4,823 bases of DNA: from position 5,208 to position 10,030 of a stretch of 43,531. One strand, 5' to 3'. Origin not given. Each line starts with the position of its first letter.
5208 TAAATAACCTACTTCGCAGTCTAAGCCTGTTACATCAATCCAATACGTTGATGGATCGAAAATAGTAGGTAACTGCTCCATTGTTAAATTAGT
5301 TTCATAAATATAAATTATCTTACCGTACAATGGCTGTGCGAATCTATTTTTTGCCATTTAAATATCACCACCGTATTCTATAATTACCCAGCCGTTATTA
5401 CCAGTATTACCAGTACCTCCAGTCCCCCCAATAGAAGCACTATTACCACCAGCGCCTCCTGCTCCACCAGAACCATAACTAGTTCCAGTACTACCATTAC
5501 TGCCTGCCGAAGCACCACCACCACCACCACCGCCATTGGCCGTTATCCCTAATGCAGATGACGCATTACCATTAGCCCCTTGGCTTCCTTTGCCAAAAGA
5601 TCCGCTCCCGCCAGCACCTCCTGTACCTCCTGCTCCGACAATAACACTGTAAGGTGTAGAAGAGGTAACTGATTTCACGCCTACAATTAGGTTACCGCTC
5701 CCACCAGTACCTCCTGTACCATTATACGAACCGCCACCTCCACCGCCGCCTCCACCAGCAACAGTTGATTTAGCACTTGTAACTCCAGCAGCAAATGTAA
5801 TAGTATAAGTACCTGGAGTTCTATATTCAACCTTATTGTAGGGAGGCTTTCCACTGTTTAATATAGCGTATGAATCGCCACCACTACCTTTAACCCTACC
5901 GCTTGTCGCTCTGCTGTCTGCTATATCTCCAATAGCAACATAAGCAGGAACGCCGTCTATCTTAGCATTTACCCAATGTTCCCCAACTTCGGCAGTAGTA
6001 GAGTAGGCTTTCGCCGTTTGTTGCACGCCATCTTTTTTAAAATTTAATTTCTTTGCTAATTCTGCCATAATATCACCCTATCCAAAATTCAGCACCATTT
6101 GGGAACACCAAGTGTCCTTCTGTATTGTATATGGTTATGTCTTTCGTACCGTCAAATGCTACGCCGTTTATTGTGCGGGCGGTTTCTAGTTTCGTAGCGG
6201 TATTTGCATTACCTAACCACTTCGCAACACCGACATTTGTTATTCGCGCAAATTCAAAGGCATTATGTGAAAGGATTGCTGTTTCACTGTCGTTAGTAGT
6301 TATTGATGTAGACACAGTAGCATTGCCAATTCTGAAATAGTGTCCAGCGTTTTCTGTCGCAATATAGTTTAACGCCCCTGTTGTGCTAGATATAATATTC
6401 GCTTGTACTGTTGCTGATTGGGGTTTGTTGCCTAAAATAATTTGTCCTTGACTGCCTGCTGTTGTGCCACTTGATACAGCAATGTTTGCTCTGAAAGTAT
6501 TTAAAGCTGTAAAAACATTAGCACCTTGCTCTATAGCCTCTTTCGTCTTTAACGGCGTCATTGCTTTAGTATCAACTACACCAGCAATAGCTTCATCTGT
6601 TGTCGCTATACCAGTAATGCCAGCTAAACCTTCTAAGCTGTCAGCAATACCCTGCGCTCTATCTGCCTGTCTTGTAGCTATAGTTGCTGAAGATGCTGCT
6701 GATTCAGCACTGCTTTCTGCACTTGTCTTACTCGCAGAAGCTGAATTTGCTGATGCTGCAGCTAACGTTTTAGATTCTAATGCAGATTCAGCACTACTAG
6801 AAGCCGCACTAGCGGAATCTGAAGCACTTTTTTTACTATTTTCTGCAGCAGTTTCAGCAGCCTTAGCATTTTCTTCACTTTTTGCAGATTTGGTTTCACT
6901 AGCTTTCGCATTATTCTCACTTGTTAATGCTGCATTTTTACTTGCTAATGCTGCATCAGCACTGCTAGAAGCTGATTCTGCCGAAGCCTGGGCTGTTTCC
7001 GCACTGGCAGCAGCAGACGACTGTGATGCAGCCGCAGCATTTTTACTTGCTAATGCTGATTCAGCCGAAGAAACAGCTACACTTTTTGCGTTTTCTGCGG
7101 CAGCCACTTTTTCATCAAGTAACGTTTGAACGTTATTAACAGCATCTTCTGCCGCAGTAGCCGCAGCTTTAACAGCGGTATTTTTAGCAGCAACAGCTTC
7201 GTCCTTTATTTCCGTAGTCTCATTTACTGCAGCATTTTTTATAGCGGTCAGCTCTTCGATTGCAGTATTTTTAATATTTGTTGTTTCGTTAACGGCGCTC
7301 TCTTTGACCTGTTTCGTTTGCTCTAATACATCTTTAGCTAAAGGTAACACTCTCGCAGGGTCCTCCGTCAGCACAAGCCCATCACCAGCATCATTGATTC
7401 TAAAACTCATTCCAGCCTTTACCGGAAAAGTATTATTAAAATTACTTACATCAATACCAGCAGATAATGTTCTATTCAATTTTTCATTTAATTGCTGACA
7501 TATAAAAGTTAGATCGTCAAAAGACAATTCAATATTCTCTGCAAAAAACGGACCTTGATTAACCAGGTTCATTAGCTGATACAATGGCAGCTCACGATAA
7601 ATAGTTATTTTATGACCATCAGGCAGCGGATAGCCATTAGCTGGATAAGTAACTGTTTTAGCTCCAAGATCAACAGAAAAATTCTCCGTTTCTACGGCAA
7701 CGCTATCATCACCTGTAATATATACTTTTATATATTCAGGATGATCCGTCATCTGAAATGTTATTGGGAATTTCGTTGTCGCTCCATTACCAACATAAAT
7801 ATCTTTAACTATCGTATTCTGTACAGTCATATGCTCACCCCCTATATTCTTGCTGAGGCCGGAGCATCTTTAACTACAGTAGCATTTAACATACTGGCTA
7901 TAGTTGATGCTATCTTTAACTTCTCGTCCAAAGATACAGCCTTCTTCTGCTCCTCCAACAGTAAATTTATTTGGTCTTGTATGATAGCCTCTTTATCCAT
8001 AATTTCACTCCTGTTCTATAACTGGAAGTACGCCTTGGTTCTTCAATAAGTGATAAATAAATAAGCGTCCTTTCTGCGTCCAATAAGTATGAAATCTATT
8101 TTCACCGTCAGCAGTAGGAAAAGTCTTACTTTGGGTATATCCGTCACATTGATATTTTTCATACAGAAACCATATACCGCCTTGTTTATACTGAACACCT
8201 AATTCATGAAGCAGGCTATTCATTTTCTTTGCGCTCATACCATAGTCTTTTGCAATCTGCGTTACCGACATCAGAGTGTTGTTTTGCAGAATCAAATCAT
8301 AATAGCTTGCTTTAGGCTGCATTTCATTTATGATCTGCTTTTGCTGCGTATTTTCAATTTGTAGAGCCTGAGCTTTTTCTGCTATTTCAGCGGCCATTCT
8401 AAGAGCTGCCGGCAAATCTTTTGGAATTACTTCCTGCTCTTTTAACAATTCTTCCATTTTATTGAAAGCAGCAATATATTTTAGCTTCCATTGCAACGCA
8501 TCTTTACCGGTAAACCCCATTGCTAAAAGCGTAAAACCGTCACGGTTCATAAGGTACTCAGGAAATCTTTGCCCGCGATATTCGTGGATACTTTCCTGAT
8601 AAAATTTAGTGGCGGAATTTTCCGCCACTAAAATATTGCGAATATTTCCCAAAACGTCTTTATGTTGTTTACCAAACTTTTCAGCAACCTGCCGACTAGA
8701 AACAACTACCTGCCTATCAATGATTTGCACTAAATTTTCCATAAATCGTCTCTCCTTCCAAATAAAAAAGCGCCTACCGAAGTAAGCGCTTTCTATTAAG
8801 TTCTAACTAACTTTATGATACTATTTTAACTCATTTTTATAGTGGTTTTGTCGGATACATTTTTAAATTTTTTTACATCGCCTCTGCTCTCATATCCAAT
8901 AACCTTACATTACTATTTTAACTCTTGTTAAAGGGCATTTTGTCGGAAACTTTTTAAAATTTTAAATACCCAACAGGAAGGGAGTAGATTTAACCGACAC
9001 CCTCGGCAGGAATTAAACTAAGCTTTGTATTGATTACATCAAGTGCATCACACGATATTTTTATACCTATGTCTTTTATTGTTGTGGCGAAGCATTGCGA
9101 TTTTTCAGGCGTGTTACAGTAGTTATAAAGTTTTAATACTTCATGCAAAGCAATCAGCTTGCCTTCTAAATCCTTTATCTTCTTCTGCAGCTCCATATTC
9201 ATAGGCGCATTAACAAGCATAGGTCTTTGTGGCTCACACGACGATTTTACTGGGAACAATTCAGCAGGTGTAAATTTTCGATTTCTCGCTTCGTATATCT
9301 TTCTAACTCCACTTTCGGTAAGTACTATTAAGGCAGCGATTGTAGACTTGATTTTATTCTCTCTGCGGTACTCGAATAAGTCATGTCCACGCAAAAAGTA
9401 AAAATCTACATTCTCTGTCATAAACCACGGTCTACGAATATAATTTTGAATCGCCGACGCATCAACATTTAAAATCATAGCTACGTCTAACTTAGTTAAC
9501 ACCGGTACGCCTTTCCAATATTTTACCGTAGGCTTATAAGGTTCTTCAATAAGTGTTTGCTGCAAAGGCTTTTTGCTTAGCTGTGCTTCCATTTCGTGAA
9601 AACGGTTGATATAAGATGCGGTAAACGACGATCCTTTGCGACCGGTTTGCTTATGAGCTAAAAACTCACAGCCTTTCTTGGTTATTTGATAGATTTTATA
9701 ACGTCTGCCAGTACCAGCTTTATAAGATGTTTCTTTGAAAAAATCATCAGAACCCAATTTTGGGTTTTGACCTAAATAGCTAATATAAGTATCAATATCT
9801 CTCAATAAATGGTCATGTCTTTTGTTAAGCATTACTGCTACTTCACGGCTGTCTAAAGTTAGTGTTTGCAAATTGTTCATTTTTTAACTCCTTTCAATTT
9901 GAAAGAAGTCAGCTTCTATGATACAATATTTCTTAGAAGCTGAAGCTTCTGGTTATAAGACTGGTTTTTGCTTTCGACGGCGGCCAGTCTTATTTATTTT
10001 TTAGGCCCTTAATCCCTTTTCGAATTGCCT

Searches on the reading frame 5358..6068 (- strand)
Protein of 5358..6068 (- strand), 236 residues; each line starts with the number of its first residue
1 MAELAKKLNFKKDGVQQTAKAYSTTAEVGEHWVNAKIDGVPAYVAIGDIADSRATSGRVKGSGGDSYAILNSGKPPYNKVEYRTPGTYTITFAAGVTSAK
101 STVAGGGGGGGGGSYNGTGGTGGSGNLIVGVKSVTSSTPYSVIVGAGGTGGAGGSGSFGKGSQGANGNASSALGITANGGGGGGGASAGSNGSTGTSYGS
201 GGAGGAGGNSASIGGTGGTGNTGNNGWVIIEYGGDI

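Call 22: search_protein_families(library=phrogs, proteins=[window:5358-6068:-])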
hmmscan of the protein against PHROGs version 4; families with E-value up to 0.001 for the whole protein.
window:5358-6068:- (236 aa): 1 family
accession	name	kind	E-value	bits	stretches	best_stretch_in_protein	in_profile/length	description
phrog_2295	-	unknown function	1.4e-13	51.3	1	28-226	552-725/1183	-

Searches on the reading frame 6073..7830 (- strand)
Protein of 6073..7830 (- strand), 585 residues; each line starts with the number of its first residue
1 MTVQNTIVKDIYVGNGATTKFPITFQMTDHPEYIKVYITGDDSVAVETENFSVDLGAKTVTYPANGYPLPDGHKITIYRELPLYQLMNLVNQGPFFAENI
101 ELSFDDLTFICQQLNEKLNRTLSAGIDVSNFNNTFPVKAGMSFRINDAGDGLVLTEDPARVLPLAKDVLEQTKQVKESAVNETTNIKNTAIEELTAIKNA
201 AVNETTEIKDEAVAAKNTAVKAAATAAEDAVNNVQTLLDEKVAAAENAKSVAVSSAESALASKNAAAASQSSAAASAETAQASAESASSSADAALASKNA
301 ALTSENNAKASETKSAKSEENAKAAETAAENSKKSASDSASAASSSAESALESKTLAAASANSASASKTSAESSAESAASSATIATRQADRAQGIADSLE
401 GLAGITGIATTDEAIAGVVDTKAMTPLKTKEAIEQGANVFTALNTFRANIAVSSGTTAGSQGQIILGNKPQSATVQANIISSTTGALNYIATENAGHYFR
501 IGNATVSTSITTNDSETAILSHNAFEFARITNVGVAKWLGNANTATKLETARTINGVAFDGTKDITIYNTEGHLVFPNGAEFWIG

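Call 22: search_protein_families(library=phrogs, proteins=[window:6073-7830:-])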
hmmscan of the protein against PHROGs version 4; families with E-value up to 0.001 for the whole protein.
window:6073-7830:- (585 aa): 20 families
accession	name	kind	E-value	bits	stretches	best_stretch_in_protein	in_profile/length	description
phrog_1640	-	tail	1.9e-18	68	1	1-123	1-126/765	tail protein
phrog_36601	-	tail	1.2e-13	51.2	1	1-132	15-149/1084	tail fiber protein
phrog_13893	-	tail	2e-13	50.5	1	1-122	1-125/648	tail protein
phrog_4242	-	tail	8.3e-13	49.5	1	249-521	155-439/628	tail fiber protein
phrog_32960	-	unknown function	1.3e-12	47.8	1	1-131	1-134/762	-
phrog_8649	-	unknown function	2.1e-12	47.5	1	1-134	1-137/743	-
phrog_17220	-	unknown function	3.7e-11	43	1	1-115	1-118/868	-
phrog_30017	-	unknown function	5e-11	42.2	1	1-194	1-188/1025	-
phrog_38237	-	unknown function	8.3e-11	41.9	1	1-132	1-135/697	-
phrog_1419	-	tail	7e-10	38.7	1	170-399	111-344/793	tail protein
phrog_1833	-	tail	2.5e-08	34.9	1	512-571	183-245/322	tail fiber protein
phrog_5510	-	tail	7.3e-08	32.2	1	1-115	1-118/789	tail fiber protein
phrog_6518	-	tail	2e-07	30.4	1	9-132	6-129/793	tail fiber protein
phrog_5662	-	tail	2.9e-07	30.2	1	1-124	1-127/729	tail fiber protein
phrog_28871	-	unknown function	2.5e-06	26.6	1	1-279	1-270/946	-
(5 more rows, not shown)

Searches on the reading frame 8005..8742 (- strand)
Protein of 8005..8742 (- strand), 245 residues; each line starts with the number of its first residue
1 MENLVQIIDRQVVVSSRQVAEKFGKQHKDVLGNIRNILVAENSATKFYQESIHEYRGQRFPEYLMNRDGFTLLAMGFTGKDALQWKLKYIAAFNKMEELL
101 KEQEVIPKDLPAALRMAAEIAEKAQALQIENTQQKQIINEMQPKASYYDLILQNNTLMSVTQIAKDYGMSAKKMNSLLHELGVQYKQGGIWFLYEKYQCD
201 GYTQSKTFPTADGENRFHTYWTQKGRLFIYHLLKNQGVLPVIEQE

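Call 69: search_protein_families(library=pfam, proteins=[window:8005-8742:-], max_evalue=0.001)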
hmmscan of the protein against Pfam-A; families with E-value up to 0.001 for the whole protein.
window:8005-8742:- (245 aa): 2 families
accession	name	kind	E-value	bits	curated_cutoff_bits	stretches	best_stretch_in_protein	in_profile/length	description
PF03374.19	ANT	-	2.9e-32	111.6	25.3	1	136-235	2-107/108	Phage antirepressor protein KilAC domain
PF09669.15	Phage_pRha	-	2.4e-27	95.7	29.9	1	14-98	1-91/91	Phage regulatory protein Rha (Phage_pRha)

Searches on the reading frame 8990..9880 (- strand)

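Call 22: search_protein_families(library=phrogs, proteins=[window:8990-9880:-])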
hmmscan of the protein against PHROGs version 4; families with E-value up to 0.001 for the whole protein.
window:8990-9880:- (296 aa): 11 families
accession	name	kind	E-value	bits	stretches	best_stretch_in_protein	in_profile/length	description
phrog_373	-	transcription regulation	4.6e-30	106.2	1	5-109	96-201/373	anti-repressor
phrog_63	-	transcription regulation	1.3e-23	85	1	2-112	126-232/431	anti-repressor Ant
phrog_518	-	transcription regulation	5.9e-20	72.9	1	7-104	22-114/268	Rha-like transcriptional regulator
phrog_1726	-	transcription regulation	4.6e-17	63.7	1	7-104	16-121/264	anti-repressor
phrog_995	-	transcription regulation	7.6e-15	56.1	1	11-108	123-215/307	transcriptional regulator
phrog_821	-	transcription regulation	7.7e-14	52.9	1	11-105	166-255/324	transcriptional regulator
phrog_2657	-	transcription regulation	3.1e-13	50.6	1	7-104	22-118/243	transcriptional regulator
phrog_18886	-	unknown function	6.4e-12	46.5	1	5-129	15-136/269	-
phrog_10324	-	transcription regulation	6.2e-07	30.5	1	7-101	4-94/205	anti-repressor Ant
phrog_36765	-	unknown function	0.0003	21.5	1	120-198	4-82/222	-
phrog_4936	-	transcription regulation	0.0005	21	0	3-114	9-133/257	transcriptional regulator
